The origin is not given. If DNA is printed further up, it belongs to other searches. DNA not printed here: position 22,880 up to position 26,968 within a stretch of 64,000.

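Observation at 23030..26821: Single-gene phosphoesterase + Hsp90-like ATPase fusion: candidate uncharacterised conflict/defence system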

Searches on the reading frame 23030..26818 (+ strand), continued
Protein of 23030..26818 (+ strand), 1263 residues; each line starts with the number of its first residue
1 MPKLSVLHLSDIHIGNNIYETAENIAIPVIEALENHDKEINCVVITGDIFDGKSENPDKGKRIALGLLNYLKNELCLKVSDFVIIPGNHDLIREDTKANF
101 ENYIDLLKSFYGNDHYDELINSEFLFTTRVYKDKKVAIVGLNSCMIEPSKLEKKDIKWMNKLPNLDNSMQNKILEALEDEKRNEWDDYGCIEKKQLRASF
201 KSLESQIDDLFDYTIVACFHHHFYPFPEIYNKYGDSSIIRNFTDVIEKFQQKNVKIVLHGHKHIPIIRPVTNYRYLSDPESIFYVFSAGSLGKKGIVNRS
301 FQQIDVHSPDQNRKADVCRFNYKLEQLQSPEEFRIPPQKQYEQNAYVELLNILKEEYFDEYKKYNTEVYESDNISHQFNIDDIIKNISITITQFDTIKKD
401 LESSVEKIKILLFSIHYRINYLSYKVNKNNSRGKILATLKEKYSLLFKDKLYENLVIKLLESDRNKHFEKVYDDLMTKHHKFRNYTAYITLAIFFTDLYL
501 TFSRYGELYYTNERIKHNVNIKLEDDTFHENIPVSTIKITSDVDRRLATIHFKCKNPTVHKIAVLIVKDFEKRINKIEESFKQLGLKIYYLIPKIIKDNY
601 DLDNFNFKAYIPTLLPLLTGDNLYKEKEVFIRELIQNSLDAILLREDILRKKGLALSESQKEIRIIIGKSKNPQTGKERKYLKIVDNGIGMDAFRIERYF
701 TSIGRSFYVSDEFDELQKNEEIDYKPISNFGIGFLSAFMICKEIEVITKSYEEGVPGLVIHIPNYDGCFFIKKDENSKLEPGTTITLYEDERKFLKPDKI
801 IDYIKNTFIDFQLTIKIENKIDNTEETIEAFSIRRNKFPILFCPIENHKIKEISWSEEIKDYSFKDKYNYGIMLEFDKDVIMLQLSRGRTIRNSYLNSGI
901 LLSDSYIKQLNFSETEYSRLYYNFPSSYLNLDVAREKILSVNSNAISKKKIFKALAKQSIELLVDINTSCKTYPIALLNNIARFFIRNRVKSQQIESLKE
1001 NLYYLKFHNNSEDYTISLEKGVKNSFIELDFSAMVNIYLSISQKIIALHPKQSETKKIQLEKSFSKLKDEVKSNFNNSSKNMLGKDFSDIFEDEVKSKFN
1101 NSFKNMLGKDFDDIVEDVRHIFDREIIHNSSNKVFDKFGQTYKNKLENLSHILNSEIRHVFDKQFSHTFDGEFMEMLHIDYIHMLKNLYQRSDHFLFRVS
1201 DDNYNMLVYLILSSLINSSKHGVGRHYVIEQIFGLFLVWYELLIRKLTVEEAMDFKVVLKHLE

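Call 15: find_encoding_contigs(protein=P0031, flank=10000, max_places=3)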
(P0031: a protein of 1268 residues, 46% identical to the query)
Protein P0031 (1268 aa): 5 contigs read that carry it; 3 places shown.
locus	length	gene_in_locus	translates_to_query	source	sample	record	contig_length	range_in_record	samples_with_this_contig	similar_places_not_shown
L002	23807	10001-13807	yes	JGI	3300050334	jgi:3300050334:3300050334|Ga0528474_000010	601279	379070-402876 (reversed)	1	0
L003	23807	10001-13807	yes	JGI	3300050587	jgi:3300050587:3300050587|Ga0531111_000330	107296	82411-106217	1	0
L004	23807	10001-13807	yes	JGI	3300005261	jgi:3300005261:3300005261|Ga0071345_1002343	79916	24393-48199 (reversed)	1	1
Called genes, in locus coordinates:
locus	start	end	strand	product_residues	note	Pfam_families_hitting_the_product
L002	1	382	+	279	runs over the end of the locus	PF12911:OppC_N, PF00528:BPD_transp_1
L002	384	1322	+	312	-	PF00005:ABC_tran, PF13304:AAA_21 (faint), PF08352:oligo_HPY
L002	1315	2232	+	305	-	PF00005:ABC_tran, PF13401:AAA_22, PF08352:oligo_HPY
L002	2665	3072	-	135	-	PF02627:CMD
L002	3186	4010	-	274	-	PF01978:TrmB, PF24217:DUF7436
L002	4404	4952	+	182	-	PF01814:Hemerythrin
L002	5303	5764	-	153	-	PF12838:Fer4_7 (faint), PF25160:LdpA_Fe-S-bd (faint), PF00037:Fer4 (faint), PF12837:Fer4_6 (weak), PF13237:Fer4_10, PF14697:Fer4_21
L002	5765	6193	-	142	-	-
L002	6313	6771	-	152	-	PF07366:SnoaL, PF12680:SnoaL_2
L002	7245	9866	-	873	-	-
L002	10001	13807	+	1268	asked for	PF00149:Metallophos, PF13589:HATPase_c_3 (weak)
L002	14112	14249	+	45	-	-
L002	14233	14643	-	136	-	PF07883:Cupin_2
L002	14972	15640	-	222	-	PF03460:NIR_SIR_ferr, PF01077:NIR_SIR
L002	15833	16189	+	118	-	PF01638:HxlR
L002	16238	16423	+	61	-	-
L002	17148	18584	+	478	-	PF01554:MatE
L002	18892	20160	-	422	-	-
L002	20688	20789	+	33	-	-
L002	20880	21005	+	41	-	-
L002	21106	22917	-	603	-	PF02705:K_trans, PF22776:K_trans_C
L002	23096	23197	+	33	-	-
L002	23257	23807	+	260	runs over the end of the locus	PF01554:MatE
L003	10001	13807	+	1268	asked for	PF00149:Metallophos, PF13589:HATPase_c_3 (weak)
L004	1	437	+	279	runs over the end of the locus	PF12911:OppC_N, PF00528:BPD_transp_1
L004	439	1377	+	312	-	PF00005:ABC_tran, PF13304:AAA_21 (faint), PF08352:oligo_HPY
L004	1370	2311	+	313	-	PF00005:ABC_tran, PF13401:AAA_22, PF08352:oligo_HPY (weak)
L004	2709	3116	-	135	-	PF02627:CMD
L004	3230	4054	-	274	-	PF01978:TrmB, PF24217:DUF7436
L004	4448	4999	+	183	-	PF01814:Hemerythrin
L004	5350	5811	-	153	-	PF12838:Fer4_7 (faint), PF25160:LdpA_Fe-S-bd (faint), PF00037:Fer4 (faint), PF12837:Fer4_6 (weak), PF13237:Fer4_10, PF14697:Fer4_21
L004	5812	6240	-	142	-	-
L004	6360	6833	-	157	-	-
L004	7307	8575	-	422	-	PF02985:HEAT (faint), PF13646:HEAT_2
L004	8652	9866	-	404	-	-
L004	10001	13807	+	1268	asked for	PF00149:Metallophos, PF13589:HATPase_c_3 (weak)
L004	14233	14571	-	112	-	PF07883:Cupin_2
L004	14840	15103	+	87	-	-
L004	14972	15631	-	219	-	PF03460:NIR_SIR_ferr, PF01077:NIR_SIR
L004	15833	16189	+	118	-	PF01638:HxlR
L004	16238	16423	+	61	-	-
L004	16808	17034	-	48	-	-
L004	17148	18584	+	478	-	PF01554:MatE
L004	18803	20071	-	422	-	-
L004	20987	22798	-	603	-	PF02705:K_trans, PF22776:K_trans_C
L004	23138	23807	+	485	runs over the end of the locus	PF01554:MatE, PF01943:Polysacc_synt (faint), PF01554:MatE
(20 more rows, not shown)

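Call 16: find_encoding_contigs(protein=P0039, flank=10000, max_places=3)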
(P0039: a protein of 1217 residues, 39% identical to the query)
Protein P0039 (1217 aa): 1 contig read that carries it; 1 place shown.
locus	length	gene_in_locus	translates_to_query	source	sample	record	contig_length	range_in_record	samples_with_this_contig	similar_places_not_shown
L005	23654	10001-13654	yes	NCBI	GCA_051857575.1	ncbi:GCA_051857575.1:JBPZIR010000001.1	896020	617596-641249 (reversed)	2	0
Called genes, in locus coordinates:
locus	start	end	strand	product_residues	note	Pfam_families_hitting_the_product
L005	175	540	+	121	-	PF12732:YtxH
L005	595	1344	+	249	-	PF02698:DUF218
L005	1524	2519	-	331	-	PF01018:GTP1_OBG, PF01926:MMR_HSR1, PF02421:FeoB_N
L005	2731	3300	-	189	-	PF00406:ADK, PF13671:AAA_33 (weak), PF13207:AAA_17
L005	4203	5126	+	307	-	-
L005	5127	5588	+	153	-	-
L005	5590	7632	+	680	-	PF02463:SMC_N (weak), PF13476:AAA_23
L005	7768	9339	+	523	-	-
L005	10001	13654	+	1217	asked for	PF00149:Metallophos, PF13589:HATPase_c_3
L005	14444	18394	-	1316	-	-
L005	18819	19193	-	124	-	-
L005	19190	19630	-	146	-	PF21849:DUF6908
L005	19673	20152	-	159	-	-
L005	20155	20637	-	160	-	-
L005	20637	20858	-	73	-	-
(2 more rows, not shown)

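Call 28: find_encoding_contigs(protein=P0054, flank=10000, max_places=2)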
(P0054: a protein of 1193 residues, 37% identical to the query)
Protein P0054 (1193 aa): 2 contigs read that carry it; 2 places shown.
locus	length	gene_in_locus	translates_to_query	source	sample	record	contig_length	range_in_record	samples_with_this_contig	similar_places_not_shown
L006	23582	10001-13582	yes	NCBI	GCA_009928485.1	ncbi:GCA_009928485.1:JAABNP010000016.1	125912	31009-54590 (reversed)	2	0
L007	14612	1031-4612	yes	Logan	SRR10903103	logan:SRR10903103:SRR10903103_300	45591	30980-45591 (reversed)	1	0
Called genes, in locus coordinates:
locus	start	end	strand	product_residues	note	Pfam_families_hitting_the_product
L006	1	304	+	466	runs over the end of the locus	PF01420:Methylase_S (weak)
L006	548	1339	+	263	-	-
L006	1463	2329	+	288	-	-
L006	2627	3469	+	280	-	PF19127:Choline_bind_3 (weak)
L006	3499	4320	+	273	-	-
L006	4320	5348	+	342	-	PF19127:Choline_bind_3, PF01473:Choline_bind_1, PF19085:Choline_bind_2 (faint)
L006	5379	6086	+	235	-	-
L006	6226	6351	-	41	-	-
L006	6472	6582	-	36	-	-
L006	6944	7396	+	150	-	-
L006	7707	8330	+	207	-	-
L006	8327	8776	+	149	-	-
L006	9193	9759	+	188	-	PF00239:Resolvase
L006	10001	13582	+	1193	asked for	PF00149:Metallophos, PF13589:HATPase_c_3 (weak)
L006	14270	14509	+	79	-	-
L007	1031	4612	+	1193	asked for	PF00149:Metallophos, PF13589:HATPase_c_3 (weak)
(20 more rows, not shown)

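Call 29: find_encoding_contigs(protein=P0120, flank=10000, max_places=5)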
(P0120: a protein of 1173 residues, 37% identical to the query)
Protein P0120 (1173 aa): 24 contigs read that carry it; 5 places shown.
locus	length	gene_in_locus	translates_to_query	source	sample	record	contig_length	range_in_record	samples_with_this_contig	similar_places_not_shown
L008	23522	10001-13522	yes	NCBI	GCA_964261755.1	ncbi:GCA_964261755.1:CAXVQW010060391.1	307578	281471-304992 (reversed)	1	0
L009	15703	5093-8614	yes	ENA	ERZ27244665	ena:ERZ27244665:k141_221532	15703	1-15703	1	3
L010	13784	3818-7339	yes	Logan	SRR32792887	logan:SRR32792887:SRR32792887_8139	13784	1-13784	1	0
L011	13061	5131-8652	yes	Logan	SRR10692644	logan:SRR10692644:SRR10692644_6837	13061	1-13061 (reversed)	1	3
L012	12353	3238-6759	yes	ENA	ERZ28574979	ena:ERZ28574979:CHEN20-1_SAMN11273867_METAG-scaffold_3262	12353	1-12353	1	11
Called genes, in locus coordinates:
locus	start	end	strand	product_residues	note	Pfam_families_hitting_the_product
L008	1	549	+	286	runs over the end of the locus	PF13276:HTH_21, PF00665:rve, PF13683:rve_3, PF13333:rve_2 (weak)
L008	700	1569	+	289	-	PF07929:PRiA4_ORF3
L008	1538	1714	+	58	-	-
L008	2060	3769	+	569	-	PF01609:DDE_Tnp_1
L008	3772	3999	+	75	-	-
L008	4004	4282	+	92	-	-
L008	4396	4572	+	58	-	PF14667:Polysacc_synt_C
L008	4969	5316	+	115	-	PF01527:HTH_Tnp_1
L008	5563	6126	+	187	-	PF00665:rve, PF13683:rve_3, PF13333:rve_2 (weak)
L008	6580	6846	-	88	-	-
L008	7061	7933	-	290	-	-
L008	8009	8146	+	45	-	-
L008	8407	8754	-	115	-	PF05534:HicB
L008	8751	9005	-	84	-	PF07927:HicA_toxin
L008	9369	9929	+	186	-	PF14015:DUF4231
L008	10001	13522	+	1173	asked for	PF00149:Metallophos, PF13589:HATPase_c_3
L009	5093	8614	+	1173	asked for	PF00149:Metallophos, PF13589:HATPase_c_3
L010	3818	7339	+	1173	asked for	PF00149:Metallophos, PF13589:HATPase_c_3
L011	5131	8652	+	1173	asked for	PF00149:Metallophos, PF13589:HATPase_c_3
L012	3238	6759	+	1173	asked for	PF00149:Metallophos, PF13589:HATPase_c_3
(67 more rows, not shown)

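Call 30: find_related_loci(query=A1, collection=genome_contigs, flank=10000)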
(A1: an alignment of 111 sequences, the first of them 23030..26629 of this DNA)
Query A1 (1200 aa) in genome_contigs; peptide patterns used: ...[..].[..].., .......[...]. (x = any residue, [..] = any of these).
386 stretches matched a pattern; 225 encode a relative of the query (tblastn E <= 1e-3); the best 80 are kept; 77 distinct loci.
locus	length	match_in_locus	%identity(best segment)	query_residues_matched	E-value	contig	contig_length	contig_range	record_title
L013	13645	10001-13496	75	1-1170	0e+0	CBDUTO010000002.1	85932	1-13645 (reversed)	MAG TPA_asm: uncultured Melioribacteraceae bacterium isolate SRR22302365_binner12_Refined_155 genome assembly, contig: E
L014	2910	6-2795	59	191-1121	0e+0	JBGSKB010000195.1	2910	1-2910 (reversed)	MAG: Melioribacteraceae bacterium isolate JTS-AC170 k141_3643575, whole genome shotgun sequence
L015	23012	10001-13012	53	1-1018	0e+0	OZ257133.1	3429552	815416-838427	MAG: Croceimicrobium sp. isolate b467ccd8-ac3f-47d6-90f9-2628c01ff669 genome assembly, chromosome: 1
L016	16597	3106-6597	48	1-1164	0e+0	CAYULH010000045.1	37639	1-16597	MAG TPA_asm: uncultured Aureispira sp. isolate binchicken_co405_134 genome assembly, contig: NODE_1487_length_37639_cov_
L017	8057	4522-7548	47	1-1005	0e+0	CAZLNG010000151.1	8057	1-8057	MAG TPA_asm: uncultured Methanosarcinales archaeon isolate binchicken_co158_90 genome assembly, contig: NODE_7504_length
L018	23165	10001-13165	39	1-1045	0e+0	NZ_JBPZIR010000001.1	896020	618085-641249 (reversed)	Pedobacter sp. GSP4 contig1, whole genome shotgun sequence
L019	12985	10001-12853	41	1-941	0e+0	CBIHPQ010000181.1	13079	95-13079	MAG TPA_asm: uncultured Dyadobacter sp. isolate SRR18156209_metabat2_25 genome assembly, contig: ERZ27336869.3144, whole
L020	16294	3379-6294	40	1-964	0e+0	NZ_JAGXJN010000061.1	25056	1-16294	Chitinophaga sp. GbtcB8 B8_61, whole genome shotgun sequence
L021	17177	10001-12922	39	1-965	0e+0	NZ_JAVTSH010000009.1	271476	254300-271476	Pedobacter agri strain MADA_1818 contig_0009, whole genome shotgun sequence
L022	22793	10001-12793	41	1-939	0e+0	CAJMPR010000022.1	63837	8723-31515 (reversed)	TPA_asm: uncultured bacterium isolate ERR1600605-bin.30 genome assembly, contig: NODE_474_length_63837_cov_57.964927, wh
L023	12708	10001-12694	43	1-905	0e+0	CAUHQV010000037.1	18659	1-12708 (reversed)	MAG TPA_asm: uncultured Flavobacteriales bacterium isolate SRR16279939_bin.35_MetaWRAP_v1.3_MAG genome assembly, contig:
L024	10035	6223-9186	53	1-995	0e+0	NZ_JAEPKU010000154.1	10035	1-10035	Dysgonomonas sp. Marseille-P4677 NODE_156_length_10035_cov_9.558918, whole genome shotgun sequence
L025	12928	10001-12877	39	1-958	0e+0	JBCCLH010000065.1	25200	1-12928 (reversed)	MAG: Bacteroidota bacterium isolate P01_C01_bin.22 k141_2148251_length_25200_cov_26.9901, whole genome shotgun sequence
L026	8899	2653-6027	36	1-1112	0e+0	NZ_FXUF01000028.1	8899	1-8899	Anoxynatronum buryatiense strain Su22 Ga0139014_128, whole genome shotgun sequence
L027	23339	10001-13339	37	1-1109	0e+0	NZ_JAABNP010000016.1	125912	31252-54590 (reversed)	Clostridium sp. C2-6-12 NODE_16_length_125912_cov_284.617947, whole genome shotgun sequence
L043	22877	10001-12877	38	1-963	3e-180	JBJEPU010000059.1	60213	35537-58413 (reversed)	MAG: Candidatus Fimenecus sp. isolate LOHA05_bin.015 NODE_173_length_60213_cov_7.521178, whole genome shotgun sequence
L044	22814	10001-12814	40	1-938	4e-175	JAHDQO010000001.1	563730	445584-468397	MAG: Tissierellales bacterium isolate SM3-B4.1 k141_31526, whole genome shotgun sequence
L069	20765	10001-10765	32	548-817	3e-25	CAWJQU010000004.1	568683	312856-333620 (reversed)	MAG: uncultured delta proteobacterium isolate MFD03804.bin.2.191 genome assembly, contig: contig_36671, whole genome sho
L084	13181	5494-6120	31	551-757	1e-23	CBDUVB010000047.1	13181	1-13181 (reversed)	MAG TPA_asm: uncultured bacterium isolate SRR22302362_binner12_Refined_56 genome assembly, contig: ERZ25746724.2154, who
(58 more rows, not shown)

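Call 33: search_protein_families(library=pfam, proteins=[L069:9323-11425:+], max_evalue=5)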
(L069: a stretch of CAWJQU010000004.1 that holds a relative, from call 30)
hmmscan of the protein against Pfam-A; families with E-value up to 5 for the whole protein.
L069:9323-11425:+ (701 aa): 5 families
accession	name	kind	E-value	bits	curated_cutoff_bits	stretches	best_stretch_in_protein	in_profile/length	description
PF13589.12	HATPase_c_3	-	1.9e-08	34.8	25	1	311-420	7-99/137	Histidine kinase-, DNA gyrase B-, and HSP90-like ATPase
PF24391.1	HD-CE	-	2.6e-05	24.5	27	1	54-252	20-241/263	HD-CE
PF02518.31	HATPase_c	-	5.7e-05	24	26.4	1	311-383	10-64/111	Histidine kinase-, DNA gyrase B-, and HSP90-like ATPase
PF24401.1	iHD-CE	-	0.033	13.9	27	1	228-261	291-324/349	iHD-CE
PF25794.1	SACS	-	0.14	12.4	32.8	1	304-323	15-33/247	Sacsin domain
